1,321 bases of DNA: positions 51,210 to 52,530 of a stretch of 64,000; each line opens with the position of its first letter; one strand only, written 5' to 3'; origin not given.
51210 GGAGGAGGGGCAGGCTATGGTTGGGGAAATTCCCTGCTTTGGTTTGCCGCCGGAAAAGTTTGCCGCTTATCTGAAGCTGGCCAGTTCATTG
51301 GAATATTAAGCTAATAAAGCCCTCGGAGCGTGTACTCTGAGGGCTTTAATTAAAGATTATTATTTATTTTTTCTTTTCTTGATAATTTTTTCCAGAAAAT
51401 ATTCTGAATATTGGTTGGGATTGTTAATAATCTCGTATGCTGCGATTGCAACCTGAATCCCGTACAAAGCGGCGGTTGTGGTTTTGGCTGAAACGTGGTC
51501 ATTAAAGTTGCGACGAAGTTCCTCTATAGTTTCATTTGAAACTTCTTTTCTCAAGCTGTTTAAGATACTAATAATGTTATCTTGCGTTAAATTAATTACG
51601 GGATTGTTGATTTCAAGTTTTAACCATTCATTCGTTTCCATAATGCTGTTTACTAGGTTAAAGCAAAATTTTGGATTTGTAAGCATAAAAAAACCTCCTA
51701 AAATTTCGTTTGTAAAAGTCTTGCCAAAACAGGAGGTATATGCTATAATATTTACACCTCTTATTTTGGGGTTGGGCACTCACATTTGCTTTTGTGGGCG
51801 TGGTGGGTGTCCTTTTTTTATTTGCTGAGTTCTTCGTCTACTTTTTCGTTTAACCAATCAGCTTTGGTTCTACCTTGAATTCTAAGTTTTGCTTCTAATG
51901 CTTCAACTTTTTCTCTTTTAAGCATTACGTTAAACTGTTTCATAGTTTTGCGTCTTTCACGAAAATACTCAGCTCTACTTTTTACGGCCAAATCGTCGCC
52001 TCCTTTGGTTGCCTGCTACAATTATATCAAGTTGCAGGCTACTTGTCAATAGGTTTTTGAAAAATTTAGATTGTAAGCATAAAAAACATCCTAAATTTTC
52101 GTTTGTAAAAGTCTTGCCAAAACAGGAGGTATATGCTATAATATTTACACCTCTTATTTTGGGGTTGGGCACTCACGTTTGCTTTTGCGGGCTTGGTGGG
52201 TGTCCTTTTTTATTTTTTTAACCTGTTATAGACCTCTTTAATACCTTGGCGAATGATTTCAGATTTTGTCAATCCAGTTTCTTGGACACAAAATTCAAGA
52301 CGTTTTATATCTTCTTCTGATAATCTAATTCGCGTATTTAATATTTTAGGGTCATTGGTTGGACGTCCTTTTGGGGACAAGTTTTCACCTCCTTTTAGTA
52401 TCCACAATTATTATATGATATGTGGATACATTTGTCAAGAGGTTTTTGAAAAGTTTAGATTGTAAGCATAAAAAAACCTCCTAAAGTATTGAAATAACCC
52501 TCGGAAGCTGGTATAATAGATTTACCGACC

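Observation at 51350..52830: AT-rich island of three tandem promoter/RHH-gene/convergent-sRNA modules ending in an orphan 108-aa gene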

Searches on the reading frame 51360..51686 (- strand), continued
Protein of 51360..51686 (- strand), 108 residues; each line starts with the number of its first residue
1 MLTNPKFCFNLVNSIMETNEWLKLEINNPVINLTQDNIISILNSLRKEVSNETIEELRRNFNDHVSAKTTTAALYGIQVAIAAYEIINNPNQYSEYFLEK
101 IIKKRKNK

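Call 76: search_protein_families(library=pfam, alignment_id=A5, max_evalue=0.001)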
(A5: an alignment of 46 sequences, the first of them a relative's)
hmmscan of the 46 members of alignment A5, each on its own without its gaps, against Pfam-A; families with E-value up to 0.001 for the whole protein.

A. member 1, L025:2833-3648:+ (272 aa): 1 family
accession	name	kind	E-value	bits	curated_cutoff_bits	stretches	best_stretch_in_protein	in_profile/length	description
PF02498.22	Bro-N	-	8.8e-26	90.8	25.6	1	15-100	2-96/96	BRO family, N-terminal domain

B. families by the number of members that match (of 46 scanned): 17 families
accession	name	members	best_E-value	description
PF02498.22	Bro-N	25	4.2e-29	BRO family, N-terminal domain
PF03374.19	ANT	13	2.3e-37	Phage antirepressor protein KilAC domain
PF10552.14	ORF6C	5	5.7e-31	ORF6C domain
PF08346.17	AntA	5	1.8e-24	AntA/AntB antirepressor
PF10543.14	ORF6N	5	6.3e-20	ORF6N domain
PF09669.15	Phage_pRha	4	7.9e-29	Phage regulatory protein Rha (Phage_pRha)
PF01381.28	HTH_3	3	4.9e-08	Helix-turn-helix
PF10547.14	P22_AR_N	2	1.3e-11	P22_AR N-terminal domain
PF13443.12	HTH_26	2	2.7e-08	Cro/C1-type HTH DNA-binding domain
PF03288.22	Pox_D5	2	0.00016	Poxvirus D5 protein-like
PF02257.21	RFX_DNA_binding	2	0.00021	RFX DNA-binding domain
PF05105.17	Phage_holin_4_1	1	1.7e-33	Bacteriophage holin family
PF20155.4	TMP_3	1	4.7e-20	Tape measure protein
PF13560.12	HTH_31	1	6.8e-06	Helix-turn-helix domain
PF13412.12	HTH_24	1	3.8e-05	Winged helix-turn-helix DNA-binding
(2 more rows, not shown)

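Call 88: find_related_loci(query=A7, collection=viral_contigs, flank=4000)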
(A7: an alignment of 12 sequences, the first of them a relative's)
Query A7 (108 aa) in viral_contigs; peptide patterns used: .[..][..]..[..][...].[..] (x = any residue, [..] = any of these).
8 stretches matched a pattern; 3 encode a relative of the query (tblastn E <= 1e-3); 3 distinct loci.
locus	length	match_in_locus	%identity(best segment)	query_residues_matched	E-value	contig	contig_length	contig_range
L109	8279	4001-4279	37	2-96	2e-13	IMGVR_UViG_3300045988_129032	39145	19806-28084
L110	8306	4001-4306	30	4-105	7e-11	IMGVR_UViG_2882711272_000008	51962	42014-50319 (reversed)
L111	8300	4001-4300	33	5-108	2e-14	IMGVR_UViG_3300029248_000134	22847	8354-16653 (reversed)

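Call 99: search_protein_families(library=padloc, proteins=[window:51360-51686:-], max_evalue=0.1)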
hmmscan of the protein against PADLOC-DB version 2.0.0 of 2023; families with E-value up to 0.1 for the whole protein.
window:51360-51686:- (108 aa): 0 families

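Call 101: search_solved_structures(query=A4, max_evalue=10)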
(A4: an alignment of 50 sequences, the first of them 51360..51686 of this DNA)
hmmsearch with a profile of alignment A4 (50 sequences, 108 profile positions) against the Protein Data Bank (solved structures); distinct sequences matched with E-value up to 10: 11.
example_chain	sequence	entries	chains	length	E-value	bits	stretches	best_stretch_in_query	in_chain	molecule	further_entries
3hr0_A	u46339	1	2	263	0.025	17.7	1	18-67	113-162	CoG4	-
8i9v_CT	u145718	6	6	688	0.18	15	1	21-69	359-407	Nucleolar complex-associated protein 3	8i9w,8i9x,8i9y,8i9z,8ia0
5suo_A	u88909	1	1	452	0.46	13.7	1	13-67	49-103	Extracellular solute-binding protein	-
5mlt_A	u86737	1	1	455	0.47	13.6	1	13-67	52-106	ABC transporter, substrate-binding protein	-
5swa_A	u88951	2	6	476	0.52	13.5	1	13-67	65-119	Extracellular solute-binding protein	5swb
6nr8_4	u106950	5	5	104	0.54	13.4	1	26-70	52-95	Prefoldin subunit 4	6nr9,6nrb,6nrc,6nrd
1dd5_A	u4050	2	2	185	1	12.5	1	29-53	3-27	RIBOSOME RECYCLING FACTOR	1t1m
6nxm_A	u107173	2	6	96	1.2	12.4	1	23-68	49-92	Design construct XAA_GVDQ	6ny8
6o0c_A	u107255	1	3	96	1.2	12.3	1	23-68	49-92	Design construct XAA_GVDQ mutant M4L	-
7wu7_4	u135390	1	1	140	1.4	12.1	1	26-70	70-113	Prefoldin subunit 4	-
7rmx_A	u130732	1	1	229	1.5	12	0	26-60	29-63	Tunable symmetric protein, D_3_212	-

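Call 105: find_related_loci(query=A2, collection=metagenome_contigs, flank=4000)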
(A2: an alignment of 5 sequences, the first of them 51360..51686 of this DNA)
Query A2 (108 aa) in metagenome_contigs; peptide patterns used: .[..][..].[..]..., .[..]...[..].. (x = any residue, [..] = any of these).
527 stretches matched a pattern; 2 encode a relative of the query (tblastn E <= 1e-3); 2 distinct loci.
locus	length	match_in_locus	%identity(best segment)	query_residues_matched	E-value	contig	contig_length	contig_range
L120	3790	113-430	48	1-106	2e-32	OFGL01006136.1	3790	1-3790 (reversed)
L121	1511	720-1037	47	1-106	3e-31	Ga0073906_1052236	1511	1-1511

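Call 108: predict_structure(alignment_id=A8)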
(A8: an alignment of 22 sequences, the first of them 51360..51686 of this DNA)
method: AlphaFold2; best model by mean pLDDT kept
length: 108 residues; sequences in the alignment: 22
mean_pLDDT: 87.6   pTM: 0.59
mean pLDDT of the five models: 87.6, 86.2, 85.0, 82.1, 76.1
residues with pLDDT >= 90: 56; 70-90: 48; 50-70: 4; < 50: 0
segments of 3 or more residues with pLDDT < 50: none
pLDDT, mean of each block of 10 residues (from residue 1): 71 81 88 93 93 94 90 87 90 92 87
secondary structure, 60 per line:
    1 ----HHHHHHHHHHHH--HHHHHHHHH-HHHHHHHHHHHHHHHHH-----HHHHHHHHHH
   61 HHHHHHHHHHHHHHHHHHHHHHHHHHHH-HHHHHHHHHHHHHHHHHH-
elements in order: H5-16 H19-27 H29-45 H51-88 H90-107

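Call 112: fold_search(model_id=the predicted structure, library=viral)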
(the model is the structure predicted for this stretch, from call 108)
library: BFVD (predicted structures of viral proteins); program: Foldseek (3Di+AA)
matches with E <= 10: 77; with E <= 0.001: 0
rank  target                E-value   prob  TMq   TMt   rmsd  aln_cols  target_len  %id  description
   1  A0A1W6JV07            1.1e+00  0.21  0.33  0.31   9.7       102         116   16  Uncharacterized protein [Vibrio phage pVco-5]
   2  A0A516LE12            1.8e+00  0.11  0.26  0.31  15.8       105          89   12  (no name in the UniProt tables at hand)
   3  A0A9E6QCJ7            2.0e+00  0.06  0.19  0.22  14.4        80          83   15  Uncharacterized protein [Pseudomonas phage PhL_UNISO_PA-DSM_ph0034]
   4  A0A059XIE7            2.3e+00  0.08  0.28  0.07  19.8       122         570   16  Pre-hexon-linking protein IIIa [California sea lion adenovirus 1]
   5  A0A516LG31            2.6e+00  0.13  0.30  0.36  10.1        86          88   13  (no name in the UniProt tables at hand)
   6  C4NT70                2.6e+00  0.12  0.31  0.28  10.2       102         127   13  Uncharacterized protein [Silicibacter phage DSS3phi2]
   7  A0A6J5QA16            2.8e+00  0.33  0.48  0.58   3.7        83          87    6  Uncharacterized protein [uncultured Caudovirales phage]
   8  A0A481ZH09            3.0e+00  0.12  0.37  0.32  10.2       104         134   14  Uncharacterized protein [Pithovirus LCPAC406]
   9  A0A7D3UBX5            3.0e+00  0.11  0.35  0.32  12.3       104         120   12  (no name in the UniProt tables at hand)
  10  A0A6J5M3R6            3.5e+00  0.15  0.36  0.42   8.4        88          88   10  Uncharacterized protein [uncultured Caudovirales phage]
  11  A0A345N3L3            3.5e+00  0.10  0.32  0.23  13.0       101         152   12  (no name in the UniProt tables at hand)
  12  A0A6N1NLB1            3.5e+00  0.09  0.31  0.26  17.2       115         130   14  Putative orfan [Tupanvirus soda lake]
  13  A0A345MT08            4.0e+00  0.08  0.29  0.34   9.1       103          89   11  Uncharacterized protein [crAssphage sp. isolate ctbg_1]
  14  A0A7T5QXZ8            4.0e+00  0.07  0.22  0.31   9.6        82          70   15  (no name in the UniProt tables at hand)
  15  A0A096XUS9            4.0e+00  0.05  0.23  0.27  16.3       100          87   18  (no name in the UniProt tables at hand)
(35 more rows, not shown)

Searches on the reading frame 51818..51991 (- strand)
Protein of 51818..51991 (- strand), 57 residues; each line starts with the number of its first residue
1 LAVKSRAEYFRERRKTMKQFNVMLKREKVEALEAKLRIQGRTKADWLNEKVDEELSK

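Call 7: search_protein_families(library=pfam, proteins=[window:51818-51991:-], max_evalue=1)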
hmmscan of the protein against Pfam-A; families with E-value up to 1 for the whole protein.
window:51818-51991:- (57 aa): 2 families
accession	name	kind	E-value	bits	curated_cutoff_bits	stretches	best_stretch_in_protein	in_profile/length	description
PF06819.16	Arc_PepC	-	0.027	15.1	23.4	1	6-52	48-93/110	Archaeal Peptidase A24 C-terminal Domain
PF10723.15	RepB-RCR_reg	-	0.077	13.4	21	1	13-57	35-79/81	Replication regulatory protein RepB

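Call 19: find_encoding_contigs(protein=window:51818-51991:-, flank=5000, max_places=10)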
Protein window:51818-51991:- (57 aa): no gene with exactly this product is on record in the collection.

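Call 92: find_related_loci(query=window:51821-51991:-, collection=viral_contigs, flank=2500)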
Query seq(57 aa) (57 aa) in viral_contigs; peptide patterns used: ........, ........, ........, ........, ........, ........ (x = any residue, [..] = any of these).
229 stretches matched a pattern; 8 encode a relative of the query (tblastn E <= 1e-3); 8 distinct loci.
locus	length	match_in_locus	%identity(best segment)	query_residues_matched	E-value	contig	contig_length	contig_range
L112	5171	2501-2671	84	1-57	3e-28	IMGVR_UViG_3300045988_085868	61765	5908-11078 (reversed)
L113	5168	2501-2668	71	1-56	1e-23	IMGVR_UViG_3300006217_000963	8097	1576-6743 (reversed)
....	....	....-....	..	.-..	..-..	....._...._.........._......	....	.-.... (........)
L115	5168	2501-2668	70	1-56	6e-23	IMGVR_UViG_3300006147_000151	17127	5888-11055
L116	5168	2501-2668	70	1-56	6e-23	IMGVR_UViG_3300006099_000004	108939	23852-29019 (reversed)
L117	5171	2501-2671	67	1-57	2e-22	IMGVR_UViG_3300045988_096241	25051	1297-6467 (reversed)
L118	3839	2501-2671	60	1-57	3e-19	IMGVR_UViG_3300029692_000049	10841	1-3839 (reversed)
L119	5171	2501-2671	54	1-57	5e-16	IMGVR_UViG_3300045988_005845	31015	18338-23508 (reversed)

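Call 99: search_protein_families(library=padloc, proteins=[window:51818-51991:-], max_evalue=0.1)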
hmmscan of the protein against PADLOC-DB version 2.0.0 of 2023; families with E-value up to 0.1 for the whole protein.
window:51818-51991:- (57 aa): 1 family
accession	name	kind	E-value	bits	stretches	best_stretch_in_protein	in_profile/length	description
PDLC01712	typeIV_Cas6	-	0.014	13.1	1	5-55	133-182/247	Cas6_1_IVE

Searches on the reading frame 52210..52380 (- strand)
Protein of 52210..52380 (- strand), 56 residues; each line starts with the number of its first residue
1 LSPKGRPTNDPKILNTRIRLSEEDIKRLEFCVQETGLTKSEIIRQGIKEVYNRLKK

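Call 7: search_protein_families(library=pfam, proteins=[window:52210-52380:-], max_evalue=1)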
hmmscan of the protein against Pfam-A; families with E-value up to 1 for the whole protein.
window:52210-52380:- (56 aa): 4 families
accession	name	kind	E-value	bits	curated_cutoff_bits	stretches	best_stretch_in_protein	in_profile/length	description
PF01402.27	RHH_1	-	3.8e-05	23.9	20.5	1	17-49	3-35/39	Ribbon-helix-helix protein, copG family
PF19807.5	DUF6290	-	0.0042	17.7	27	1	17-48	5-36/72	Family of unknown function (DUF6290)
PF12651.13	RHH_3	-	0.011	16.1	21.6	1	18-50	7-39/44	Ribbon-helix-helix domain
PF21983.2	NikA-like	-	0.017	15.7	27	1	15-45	6-36/72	Mobilization protein NikA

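Call 20: find_encoding_contigs(protein=window:52210-52380:-, flank=5000, max_places=10)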
Protein window:52210-52380:- (56 aa): 1 contig read that carries it; 1 place shown.
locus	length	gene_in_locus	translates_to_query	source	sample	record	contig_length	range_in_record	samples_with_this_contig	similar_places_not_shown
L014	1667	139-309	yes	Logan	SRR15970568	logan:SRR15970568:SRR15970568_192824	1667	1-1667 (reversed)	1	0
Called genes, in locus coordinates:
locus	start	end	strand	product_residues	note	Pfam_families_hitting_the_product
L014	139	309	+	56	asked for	-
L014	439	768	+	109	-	-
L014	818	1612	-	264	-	PF01177:Asp_Glu_race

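Call 99: search_protein_families(library=padloc, proteins=[window:52210-52380:-], max_evalue=0.1)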
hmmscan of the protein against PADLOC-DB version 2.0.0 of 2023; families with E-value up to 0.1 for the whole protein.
window:52210-52380:- (56 aa): 0 families
